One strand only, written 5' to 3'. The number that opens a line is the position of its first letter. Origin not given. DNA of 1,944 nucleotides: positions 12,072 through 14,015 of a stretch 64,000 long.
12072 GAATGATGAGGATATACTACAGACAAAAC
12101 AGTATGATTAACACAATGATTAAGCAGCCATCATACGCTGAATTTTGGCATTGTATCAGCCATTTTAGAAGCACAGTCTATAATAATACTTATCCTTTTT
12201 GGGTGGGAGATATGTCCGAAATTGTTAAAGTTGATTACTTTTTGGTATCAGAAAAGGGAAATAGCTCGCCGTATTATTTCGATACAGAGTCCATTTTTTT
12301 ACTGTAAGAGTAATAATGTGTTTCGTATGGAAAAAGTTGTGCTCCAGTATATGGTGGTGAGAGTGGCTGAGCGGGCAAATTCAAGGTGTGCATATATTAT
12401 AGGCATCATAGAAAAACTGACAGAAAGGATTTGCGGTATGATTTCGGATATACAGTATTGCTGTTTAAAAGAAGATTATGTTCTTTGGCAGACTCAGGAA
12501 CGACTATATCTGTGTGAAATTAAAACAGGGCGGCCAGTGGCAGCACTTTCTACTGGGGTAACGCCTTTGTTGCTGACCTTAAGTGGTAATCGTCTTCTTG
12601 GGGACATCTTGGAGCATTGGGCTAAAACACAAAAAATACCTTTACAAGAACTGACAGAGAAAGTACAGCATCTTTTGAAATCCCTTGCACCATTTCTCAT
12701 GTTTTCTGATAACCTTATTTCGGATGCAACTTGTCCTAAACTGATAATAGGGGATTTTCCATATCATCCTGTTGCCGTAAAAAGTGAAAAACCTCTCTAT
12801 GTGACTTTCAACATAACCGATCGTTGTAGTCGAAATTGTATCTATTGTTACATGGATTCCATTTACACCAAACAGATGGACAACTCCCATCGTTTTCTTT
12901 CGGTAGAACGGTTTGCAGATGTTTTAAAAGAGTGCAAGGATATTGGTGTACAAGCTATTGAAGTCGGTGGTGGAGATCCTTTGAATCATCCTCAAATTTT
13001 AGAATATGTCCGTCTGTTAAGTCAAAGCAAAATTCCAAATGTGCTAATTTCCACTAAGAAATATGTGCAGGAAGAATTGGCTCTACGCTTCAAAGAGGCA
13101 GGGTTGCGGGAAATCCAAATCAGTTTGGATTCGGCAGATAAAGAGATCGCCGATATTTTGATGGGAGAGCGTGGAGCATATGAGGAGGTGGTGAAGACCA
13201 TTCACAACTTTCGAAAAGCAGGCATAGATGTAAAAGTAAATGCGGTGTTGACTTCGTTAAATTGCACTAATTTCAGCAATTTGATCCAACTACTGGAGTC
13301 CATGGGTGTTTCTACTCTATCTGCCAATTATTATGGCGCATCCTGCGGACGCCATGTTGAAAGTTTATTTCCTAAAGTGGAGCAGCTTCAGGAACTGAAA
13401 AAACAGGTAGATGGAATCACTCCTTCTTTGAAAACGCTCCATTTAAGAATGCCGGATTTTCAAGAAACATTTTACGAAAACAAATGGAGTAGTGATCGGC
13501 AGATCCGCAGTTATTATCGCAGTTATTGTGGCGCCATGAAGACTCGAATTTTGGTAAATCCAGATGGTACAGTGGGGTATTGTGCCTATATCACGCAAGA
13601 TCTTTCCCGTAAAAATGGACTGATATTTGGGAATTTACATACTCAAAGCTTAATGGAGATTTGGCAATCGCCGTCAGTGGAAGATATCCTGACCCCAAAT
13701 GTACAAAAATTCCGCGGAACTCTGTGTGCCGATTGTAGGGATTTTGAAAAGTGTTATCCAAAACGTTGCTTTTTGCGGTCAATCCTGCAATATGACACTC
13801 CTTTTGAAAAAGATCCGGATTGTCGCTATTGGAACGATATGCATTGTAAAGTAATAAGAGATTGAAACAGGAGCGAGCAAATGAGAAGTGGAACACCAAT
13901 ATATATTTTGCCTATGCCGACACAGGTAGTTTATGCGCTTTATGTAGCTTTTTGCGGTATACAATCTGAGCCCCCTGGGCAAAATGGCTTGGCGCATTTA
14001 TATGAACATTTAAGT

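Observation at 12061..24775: Multi-radical-SAM RiPP locus with an unusual enzyme combination (2 RRE-rSAM/SPASM + M16 protease + HprK-like + ABC + NTP_transf_5 + third rSAM + SDR)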

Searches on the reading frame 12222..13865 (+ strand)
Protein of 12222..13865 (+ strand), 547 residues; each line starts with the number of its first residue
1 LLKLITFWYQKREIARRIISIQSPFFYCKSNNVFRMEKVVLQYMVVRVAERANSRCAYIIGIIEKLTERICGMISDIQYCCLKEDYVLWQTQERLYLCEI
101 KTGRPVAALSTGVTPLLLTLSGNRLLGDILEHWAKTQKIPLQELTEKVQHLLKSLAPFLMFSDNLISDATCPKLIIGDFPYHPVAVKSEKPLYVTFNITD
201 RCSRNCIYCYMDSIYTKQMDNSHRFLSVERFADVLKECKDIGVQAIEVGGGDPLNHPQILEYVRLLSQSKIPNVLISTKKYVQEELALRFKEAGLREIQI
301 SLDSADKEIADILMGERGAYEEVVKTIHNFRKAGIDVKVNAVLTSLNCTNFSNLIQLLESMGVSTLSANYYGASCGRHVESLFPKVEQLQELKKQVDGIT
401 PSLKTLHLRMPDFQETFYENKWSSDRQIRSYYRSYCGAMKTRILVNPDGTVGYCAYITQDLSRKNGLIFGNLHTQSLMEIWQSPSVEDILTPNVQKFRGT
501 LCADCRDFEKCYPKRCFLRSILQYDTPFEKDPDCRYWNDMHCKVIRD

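Call 3: search_protein_families(library=pfam, proteins=[window:12222-13865:+], max_evalue=0.01)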
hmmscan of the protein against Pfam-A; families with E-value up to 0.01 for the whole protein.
window:12222-13865:+ (547 aa): 4 families
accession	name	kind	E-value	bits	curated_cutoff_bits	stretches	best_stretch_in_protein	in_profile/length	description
PF04055.27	Radical_SAM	-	6.6e-28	98.4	29.5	1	197-343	2-150/166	Radical SAM superfamily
PF13186.11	SPASM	-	3.8e-12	46.7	21.5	1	436-505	1-66/67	Iron-sulfur cluster-binding domain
PF13353.11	Fer4_12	-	0.00011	23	22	1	200-303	13-114/137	4Fe-4S single cluster domain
PF19238.5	Radical_SAM_2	-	0.00016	21.8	26.7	0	284-344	66-125/151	Radical SAM-like domain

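Call 4: search_protein_families(library=ncbifam, proteins=[window:12222-13865:+], max_evalue=0.01)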
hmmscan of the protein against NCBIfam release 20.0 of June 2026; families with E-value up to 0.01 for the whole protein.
window:12222-13865:+ (547 aa): 58 families (the best 25 are shown)
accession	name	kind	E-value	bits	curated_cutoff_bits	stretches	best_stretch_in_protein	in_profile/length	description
TIGR02668.1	moaA_archaeal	equivalog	6.4e-28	97.6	325.25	1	196-390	14-207/303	GTP 3',8-cyclase MoaA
TIGR02666.1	moaA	equivalog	8.1e-28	97.4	284.05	1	195-466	13-289/336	GTP 3',8-cyclase MoaA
TIGR02109.1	PQQ_syn_pqqE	equivalog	9.1e-28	97.2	381.35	1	189-484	4-283/358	pyrroloquinoline quinone biosynthesis protein PqqE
TIGR04055.1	rSAM_NirJ2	equivalog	1.4e-26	93.9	500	1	194-515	2-304/326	putative heme d1 biosynthesis radical SAM protein NirJ2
TIGR04303.1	GeoRSP_rSAM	equivalog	1.1e-25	90.9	400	1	190-521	3-311/325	GeoRSP system radical SAM/SPASM protein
TIGR04251.1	SCM_rSAM_ScmF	equivalog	1.2e-25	90.7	400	1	194-512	6-318/353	SynChlorMet cassette radical SAM/SPASM protein ScmF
TIGR04546.1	rSAM_ahbC_deAc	equivalog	6.4e-24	84.5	650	1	178-407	25-247/390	12,18-didecarboxysiroheme deacetylase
NF001199.0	PRK00164.2-1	equivalog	6.7e-24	84.6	231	1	196-362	16-179/308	GTP 3',8-cyclase MoaA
TIGR04053.2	TIGR04053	equivalog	1.1e-23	84.1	395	1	188-377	4-191/366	TIGR04053 family radical SAM/SPASM domain-containing protein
TIGR04340.1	rSAM_ACGX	hypoth_equivalog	1.7e-23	83.4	400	1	196-534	7-337/341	radical SAM/SPASM domain protein, ACGX system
TIGR03962.1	mycofact_rSAM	equivalog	1.8e-23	83.3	265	1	189-534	9-331/339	mycofactocin radical SAM maturase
TIGR04347.1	pseudo_SAM_Halo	equivalog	6.8e-23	81.5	525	1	188-535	35-384/390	TIGR04347 family pseudo-SAM/SPASM protein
TIGR04317.1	W_rSAM_matur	equivalog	1.5e-21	76.9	380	1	193-512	5-320/349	tungsten cofactor oxidoreductase radical SAM maturase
TIGR04545.1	rSAM_ahbD_hemeb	equivalog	1.6e-21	77.1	500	1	194-365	2-169/339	heme b synthase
NF050035.1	rSAM_WgK_link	exception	2e-21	76.4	650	1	188-367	5-180/367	radical SAM/SPASM peptide maturase WgkB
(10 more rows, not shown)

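Call 14: find_homologous_proteins(query=window:12438-13862:+, max_evalue=0.00001)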
Query window:12438-13862:+ (475 aa): 42 proteins with E <= 0.00001 among 8000 candidates.
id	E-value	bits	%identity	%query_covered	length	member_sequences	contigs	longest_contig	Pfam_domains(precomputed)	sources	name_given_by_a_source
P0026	0.0e+0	1104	100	100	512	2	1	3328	PF13186.12,PF04055.28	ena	-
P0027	7.7e-76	274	34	92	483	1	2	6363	PF13186.12,PF04055.28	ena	-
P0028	4.5e-58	215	36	75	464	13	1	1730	PF13186.12,PF04055.28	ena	-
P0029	2.5e-49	187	33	74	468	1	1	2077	PF13186.12,PF04055.28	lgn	-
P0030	3.9e-46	176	32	74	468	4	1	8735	PF13186.12,PF04055.28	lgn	-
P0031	2.2e-28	117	31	74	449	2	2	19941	PF13186.12,PF04055.28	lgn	-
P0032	2.2e-18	85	24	63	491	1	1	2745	PF13186.12,PF04055.28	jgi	jgi:MoaA/NifB/PqqE/SkfB family radical SAM enzyme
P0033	1.8e-9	55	25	47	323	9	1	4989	PF04055.28,PF13353.12,PF06463.19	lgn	-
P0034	1.9e-9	55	29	48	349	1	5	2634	PF04055.28,PF06463.19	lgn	-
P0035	5.5e-9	54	31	36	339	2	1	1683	PF04055.28,PF06463.19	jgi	jgi:cyclic pyranopterin phosphate synthase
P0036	9.2e-9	53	24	59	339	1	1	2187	PF04055.28,PF13353.12,PF06463.19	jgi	jgi:cyclic pyranopterin phosphate synthase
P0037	1.0e-8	53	28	37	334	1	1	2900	PF04055.28,PF06463.19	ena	-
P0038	1.1e-8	53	26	45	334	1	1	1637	PF04055.28,PF06463.19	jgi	jgi:GTP 3',8-cyclase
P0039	1.2e-8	52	31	32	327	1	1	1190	PF04055.28,PF13353.12,PF06463.19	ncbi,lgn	-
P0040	1.3e-8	52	29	35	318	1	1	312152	PF04055.28,PF06463.19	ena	-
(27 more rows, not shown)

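Call 15: find_encoding_contigs(protein=P0027, flank=10000, max_places=4)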
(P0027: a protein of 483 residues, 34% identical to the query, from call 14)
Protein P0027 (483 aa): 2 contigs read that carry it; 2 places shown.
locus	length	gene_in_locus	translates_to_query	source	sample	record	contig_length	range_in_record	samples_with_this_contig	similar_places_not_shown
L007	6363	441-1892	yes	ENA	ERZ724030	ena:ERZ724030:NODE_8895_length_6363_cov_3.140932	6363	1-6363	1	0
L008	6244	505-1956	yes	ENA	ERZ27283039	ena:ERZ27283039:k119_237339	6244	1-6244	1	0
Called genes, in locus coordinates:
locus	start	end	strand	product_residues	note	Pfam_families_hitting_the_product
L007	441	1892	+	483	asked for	PF04055:Radical_SAM, PF13186:SPASM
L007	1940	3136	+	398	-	PF00675:Peptidase_M16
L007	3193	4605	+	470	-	PF04055:Radical_SAM, PF13353:Fer4_12 (weak), PF13186:SPASM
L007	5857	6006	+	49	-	-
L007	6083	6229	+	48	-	-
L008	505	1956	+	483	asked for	PF04055:Radical_SAM, PF13186:SPASM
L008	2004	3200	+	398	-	PF00675:Peptidase_M16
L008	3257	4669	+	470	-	PF04055:Radical_SAM, PF13353:Fer4_12 (weak), PF13186:SPASM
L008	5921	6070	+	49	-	-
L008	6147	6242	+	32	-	?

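Call 16: find_encoding_contigs(protein=P0031, flank=10000, max_places=4)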
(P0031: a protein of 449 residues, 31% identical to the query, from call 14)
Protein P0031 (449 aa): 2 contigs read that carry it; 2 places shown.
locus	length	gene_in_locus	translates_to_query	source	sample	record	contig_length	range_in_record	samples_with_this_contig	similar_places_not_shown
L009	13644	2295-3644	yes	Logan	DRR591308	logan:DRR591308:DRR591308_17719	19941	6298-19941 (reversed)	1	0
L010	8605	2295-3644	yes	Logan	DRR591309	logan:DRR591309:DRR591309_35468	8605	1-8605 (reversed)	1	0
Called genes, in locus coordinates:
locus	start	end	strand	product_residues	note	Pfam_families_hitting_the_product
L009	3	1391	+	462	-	?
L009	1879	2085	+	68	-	-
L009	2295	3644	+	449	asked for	PF04055:Radical_SAM, PF13186:SPASM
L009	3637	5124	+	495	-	PF04055:Radical_SAM, PF13186:SPASM (weak)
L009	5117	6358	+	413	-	PF00082:Peptidase_S8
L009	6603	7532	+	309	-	PF00582:Usp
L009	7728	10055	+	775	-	PF00128:Alpha-amylase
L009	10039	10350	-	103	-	-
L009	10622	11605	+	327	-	PF13490:zf-HC2 (faint)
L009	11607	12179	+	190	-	PF07638:Sigma70_ECF (weak), PF04542:Sigma70_r2, PF08281:Sigma70_r4_2, PF04545:Sigma70_r4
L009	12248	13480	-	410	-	PF00890:FAD_binding_2 (weak), PF01266:DAO, PF07992:Pyr_redox_2 (faint), PF13450:NAD_binding_8 (weak)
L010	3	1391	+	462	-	?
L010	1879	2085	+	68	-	-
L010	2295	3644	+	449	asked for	PF04055:Radical_SAM, PF13186:SPASM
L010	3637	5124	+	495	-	PF04055:Radical_SAM, PF13186:SPASM (weak)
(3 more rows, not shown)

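Call 17: find_encoding_contigs(protein=P0030, flank=10000, max_places=4)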
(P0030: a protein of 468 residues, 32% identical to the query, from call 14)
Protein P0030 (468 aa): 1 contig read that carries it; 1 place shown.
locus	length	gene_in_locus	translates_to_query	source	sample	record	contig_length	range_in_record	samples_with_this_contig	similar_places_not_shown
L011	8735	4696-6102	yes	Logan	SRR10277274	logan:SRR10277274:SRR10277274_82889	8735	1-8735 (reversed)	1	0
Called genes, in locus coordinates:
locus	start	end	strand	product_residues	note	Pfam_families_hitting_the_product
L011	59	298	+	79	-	-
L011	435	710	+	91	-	-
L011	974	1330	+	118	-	PF22624:AASDHPPT_N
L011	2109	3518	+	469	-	PF04055:Radical_SAM, PF13353:Fer4_12 (weak), PF13186:SPASM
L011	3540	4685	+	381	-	PF00675:Peptidase_M16 (weak)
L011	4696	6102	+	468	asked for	PF04055:Radical_SAM, PF13186:SPASM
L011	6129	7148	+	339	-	-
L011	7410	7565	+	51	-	-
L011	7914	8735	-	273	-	?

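Call 33: search_solved_structures(query=window:12438-13862:+, max_evalue=0.001)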
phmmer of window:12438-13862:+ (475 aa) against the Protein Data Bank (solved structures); distinct sequences matched with E-value up to 0.001: 12.
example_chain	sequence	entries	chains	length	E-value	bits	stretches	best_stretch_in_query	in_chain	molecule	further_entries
1tv7_A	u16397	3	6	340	2.1e-11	46.6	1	122-289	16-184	Molybdenum cofactor biosynthesis protein A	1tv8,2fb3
2fb2_A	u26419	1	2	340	3.4e-11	45.9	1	122-287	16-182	Molybdenum cofactor biosynthesis protein A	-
7vob_C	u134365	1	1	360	5.3e-10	41.9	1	116-292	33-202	Cytosylglucuronate decarboxylase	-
7voc_C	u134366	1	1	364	5.5e-10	41.9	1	116-292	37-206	Cytosylglucuronate decarboxylase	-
6c8v_A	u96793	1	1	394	1.4e-08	37.3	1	119-341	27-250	Coenzyme PQQ synthesis protein E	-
6efn_A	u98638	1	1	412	4e-08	35.8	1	107-306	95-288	Sporulation killing factor maturation protein SkfB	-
7tol_A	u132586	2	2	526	1.8e-05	27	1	120-283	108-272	glycerol dibiphytanyl glycerol tetraether - macrocyclic archaeol synthase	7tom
8wm2_A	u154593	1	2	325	3.1e-05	26.2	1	116-325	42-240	Fe-S radical SAM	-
9dfu_A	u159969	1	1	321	6.8e-05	25.1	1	117-278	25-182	Radical SAM core domain-containing protein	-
8vdw_A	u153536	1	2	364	7.7e-05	24.9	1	127-275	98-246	Biotin synthase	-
9dfn_A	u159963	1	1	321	0.00023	23.3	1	117-278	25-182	Radical SAM core domain-containing protein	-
5v1q_A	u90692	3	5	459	0.00029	23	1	88-462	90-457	Radical SAM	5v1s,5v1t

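Call 35: search_protein_representatives(protein=window:12438-13862:+)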
Query: 475 residues. Proteins with E-value up to 0.001 (for the whole library): 22534; up to 1e-10: 2889; up to 1e-30: 180. The best 150 are listed.
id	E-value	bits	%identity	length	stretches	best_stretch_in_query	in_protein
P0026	0.0e+00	1103.7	100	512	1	1-475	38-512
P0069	3.9e-103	362.3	39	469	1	7-468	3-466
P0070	1.8e-79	284.3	37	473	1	113-464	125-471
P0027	2.4e-76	273.9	36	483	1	45-466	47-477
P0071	2.9e-68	247.3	36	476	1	72-467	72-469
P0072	1.6e-64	234.9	30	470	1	40-465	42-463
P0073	5.1e-64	233.3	32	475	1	9-468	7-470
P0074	6.5e-62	226.3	29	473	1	32-466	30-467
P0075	1.8e-61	224.9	34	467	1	110-466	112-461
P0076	6.5e-60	219.8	27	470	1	9-463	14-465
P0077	1.1e-59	219.0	34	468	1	121-467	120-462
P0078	2.4e-57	211.3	35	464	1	119-471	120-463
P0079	4.6e-55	203.8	36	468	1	121-464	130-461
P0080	5.4e-54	200.2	28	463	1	9-463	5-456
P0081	1.4e-53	198.9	34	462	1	112-463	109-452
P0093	3.2e-50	187.8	32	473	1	117-463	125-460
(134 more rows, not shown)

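Call 37: search_protein_families(library=ncbifam, alignment_id=A1, max_evalue=1e-40)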
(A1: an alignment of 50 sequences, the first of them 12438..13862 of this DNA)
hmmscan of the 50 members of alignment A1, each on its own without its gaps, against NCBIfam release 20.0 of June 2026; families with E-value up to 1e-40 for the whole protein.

A. member 1, window:12438-13862:+ (475 aa): 0 families

B. families by the number of members that match (of 50 scanned): 1 family
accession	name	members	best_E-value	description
TIGR02109.1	PQQ_syn_pqqE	1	3.9e-41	pyrroloquinoline quinone biosynthesis protein PqqE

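Call 64: find_encoding_contigs(protein=P0070, flank=10000, max_places=3)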
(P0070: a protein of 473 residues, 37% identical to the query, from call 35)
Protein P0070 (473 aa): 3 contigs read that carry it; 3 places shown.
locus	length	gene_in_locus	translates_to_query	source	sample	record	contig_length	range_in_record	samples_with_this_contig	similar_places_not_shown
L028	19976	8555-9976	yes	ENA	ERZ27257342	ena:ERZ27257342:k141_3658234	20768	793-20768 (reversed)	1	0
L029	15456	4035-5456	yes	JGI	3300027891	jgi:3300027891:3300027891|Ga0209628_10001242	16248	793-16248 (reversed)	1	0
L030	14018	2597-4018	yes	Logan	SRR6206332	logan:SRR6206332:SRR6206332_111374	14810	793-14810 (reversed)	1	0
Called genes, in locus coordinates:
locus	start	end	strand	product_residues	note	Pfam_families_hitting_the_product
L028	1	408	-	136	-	?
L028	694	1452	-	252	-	PF01695:IstB_IS21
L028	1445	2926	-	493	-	PF13384:HTH_23 (faint), PF00665:rve (faint), PF22483:Mu-transpos_C_2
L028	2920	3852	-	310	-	PF17762:HTH_ParB (faint)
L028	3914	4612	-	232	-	-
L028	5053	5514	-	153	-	-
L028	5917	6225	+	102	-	-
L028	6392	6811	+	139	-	-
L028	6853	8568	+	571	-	PF02624:YcaO, PF18381:YcaO_C (weak)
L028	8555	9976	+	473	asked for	PF04055:Radical_SAM, PF13186:SPASM (weak)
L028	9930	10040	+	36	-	-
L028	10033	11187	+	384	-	PF00675:Peptidase_M16 (weak)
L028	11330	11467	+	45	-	-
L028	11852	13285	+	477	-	PF04055:Radical_SAM, PF13353:Fer4_12 (faint), PF13186:SPASM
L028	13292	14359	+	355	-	-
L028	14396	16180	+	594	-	PF00664:ABC_membrane (weak), PF13304:AAA_21 (faint), PF00005:ABC_tran, PF02463:SMC_N (weak)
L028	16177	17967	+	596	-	PF00005:ABC_tran, PF02463:SMC_N (faint)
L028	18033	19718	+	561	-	PF13537:GATase_7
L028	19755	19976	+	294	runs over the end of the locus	PF14907:NTP_transf_5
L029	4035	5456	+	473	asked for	PF04055:Radical_SAM, PF13186:SPASM (weak)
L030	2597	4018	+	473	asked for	PF04055:Radical_SAM, PF13186:SPASM (weak)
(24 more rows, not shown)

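Call 65: find_encoding_contigs(protein=P0093, flank=10000, max_places=3)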
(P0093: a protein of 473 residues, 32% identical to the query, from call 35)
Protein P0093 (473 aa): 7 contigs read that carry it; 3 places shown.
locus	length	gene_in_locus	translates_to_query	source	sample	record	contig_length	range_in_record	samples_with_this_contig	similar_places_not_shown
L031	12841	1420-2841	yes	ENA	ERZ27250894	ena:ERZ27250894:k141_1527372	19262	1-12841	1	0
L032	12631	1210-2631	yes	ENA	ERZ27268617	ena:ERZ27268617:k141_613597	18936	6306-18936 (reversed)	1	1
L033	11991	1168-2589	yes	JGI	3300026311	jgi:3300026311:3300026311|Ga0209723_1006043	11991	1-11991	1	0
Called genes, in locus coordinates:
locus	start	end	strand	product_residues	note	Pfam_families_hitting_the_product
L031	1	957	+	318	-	?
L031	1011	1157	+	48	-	-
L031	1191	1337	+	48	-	-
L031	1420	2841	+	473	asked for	PF04055:Radical_SAM, PF13353:Fer4_12 (weak), PF13186:SPASM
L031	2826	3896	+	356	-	-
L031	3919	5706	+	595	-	PF00664:ABC_membrane, PF00005:ABC_tran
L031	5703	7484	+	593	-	PF00005:ABC_tran, PF02463:SMC_N (faint)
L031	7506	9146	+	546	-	PF14907:NTP_transf_5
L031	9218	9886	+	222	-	PF08123:DOT1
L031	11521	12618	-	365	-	PF01208:URO-D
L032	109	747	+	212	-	-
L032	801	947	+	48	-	-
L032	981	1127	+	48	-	-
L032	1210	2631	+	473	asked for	PF04055:Radical_SAM, PF13353:Fer4_12 (weak), PF13186:SPASM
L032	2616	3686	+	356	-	-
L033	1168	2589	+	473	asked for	PF04055:Radical_SAM, PF13353:Fer4_12 (weak), PF13186:SPASM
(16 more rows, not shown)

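Call 95: search_protein_families(library=ncbifam, proteins=[L028:18033-19718:+, L028:6853-8568:+], max_evalue=0.001)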
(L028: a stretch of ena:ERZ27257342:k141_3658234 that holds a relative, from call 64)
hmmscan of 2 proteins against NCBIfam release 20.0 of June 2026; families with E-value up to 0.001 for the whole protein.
L028:18033-19718:+ (561 aa): 5 families
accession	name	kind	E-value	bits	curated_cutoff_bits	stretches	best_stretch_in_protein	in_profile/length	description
TIGR01536.1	asn_synth_AEB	equivalog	2.8e-17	62.9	267.1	1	60-271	68-275/517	asparagine synthase (glutamine-hydrolyzing)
TIGR03108.1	eps_aminotran_1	hypoth_equivalog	4.5e-13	48.8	816.9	1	59-291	66-301/628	XrtA/PEP-CTERM system amidotransferase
NF006949.0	PRK09431.1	equivalog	4.5e-12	45.3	499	1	47-151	54-165/554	asparagine synthase B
NF033535.1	lass_lactam_cya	exception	3.2e-08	32.6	525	1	89-271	103-279/668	lasso peptide isopeptide bond-forming cyclase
TIGR03104.1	trio_amidotrans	equivalog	0.00064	18.1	570.1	0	80-271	94-283/589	N-acetylglutaminylglutamine amidotransferase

L028:6853-8568:+ (571 aa): 5 families
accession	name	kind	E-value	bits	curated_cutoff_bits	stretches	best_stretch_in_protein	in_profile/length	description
NF040716.1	YcaO_for_S12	equivalog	4.7e-64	216.8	700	1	6-529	5-544/571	30S ribosomal protein S12 methylthiotransferase accessory factor YcaO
TIGR03549.1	TIGR03549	equivalog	1e-46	159.5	900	1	130-525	298-688/723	OsmC domain/YcaO domain-containing protein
TIGR00702.1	TIGR00702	domain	6.9e-33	114.2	75.65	1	54-380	51-372/377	YcaO-type kinase domain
TIGR03604.1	TOMM_cyclo_SagD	subfamily_domain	1.3e-13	50.6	219.25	1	56-380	1-345/377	thiazole/oxazole-forming peptide maturase, SagD family component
TIGR03266.1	methan_mark_1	equivalog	2.8e-11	43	365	1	54-271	55-270/376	YcaO-related McrA-glycine thioamidation protein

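Call 102: find_encoding_contigs(protein=P0079, flank=10000, max_places=3)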
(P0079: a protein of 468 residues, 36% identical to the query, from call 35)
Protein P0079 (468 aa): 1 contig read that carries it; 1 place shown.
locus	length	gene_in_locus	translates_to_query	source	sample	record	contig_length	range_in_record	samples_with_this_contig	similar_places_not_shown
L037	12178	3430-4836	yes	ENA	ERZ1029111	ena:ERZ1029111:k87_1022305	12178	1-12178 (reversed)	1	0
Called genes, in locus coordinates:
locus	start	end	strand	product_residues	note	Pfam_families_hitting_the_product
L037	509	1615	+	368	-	PF01381:HTH_3, PF12844:HTH_19 (weak), PF13443:HTH_26 (weak), PF13560:HTH_31 (weak)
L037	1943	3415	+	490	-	PF04055:Radical_SAM, PF13186:SPASM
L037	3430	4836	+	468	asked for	PF13353:Fer4_12 (weak), PF04055:Radical_SAM, PF13186:SPASM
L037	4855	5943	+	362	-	-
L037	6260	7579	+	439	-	PF04055:Radical_SAM, PF19238:Radical_SAM_2 (faint), PF13186:SPASM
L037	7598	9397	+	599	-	PF02463:SMC_N (weak), PF00005:ABC_tran, PF13304:AAA_21 (faint)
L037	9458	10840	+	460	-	PF04055:Radical_SAM, PF13186:SPASM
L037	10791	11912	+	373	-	-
